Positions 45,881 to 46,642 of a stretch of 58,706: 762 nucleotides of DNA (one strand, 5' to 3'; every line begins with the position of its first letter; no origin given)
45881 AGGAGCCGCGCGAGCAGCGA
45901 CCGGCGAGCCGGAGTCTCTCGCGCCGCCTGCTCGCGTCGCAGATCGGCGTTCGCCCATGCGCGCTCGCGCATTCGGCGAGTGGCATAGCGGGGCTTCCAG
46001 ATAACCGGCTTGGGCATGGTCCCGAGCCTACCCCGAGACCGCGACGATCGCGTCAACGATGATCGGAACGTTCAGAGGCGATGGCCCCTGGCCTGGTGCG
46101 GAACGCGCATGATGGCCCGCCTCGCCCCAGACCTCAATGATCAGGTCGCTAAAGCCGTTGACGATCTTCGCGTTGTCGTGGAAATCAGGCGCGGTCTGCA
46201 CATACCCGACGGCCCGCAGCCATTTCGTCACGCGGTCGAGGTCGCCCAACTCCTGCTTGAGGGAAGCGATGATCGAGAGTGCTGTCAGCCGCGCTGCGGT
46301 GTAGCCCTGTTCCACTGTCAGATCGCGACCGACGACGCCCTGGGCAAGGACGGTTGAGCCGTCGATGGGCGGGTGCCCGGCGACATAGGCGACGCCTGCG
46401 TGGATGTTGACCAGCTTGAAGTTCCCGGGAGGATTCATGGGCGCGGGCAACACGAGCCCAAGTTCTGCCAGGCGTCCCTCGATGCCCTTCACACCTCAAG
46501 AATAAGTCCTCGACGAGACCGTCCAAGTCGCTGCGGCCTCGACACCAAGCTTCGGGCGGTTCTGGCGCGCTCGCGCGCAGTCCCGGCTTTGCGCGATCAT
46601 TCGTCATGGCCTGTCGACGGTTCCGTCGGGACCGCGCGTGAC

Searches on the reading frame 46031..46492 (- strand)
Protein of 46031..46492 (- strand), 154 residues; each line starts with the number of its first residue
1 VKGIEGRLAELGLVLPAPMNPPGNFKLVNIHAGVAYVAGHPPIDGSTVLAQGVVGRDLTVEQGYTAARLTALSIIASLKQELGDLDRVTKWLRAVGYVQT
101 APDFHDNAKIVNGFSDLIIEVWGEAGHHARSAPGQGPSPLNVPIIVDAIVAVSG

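Call 9: search_protein_families(library=pfam, proteins=[window:46031-46492:-], max_evalue=0.01)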
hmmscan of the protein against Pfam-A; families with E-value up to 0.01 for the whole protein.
window:46031-46492:- (154 aa): 1 family
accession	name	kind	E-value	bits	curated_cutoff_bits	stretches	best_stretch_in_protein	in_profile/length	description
PF14588.11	YjgF_endoribonc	-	4.5e-20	72.4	35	1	5-144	1-140/148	YjgF/chorismate_mutase-like, putative endoribonuclease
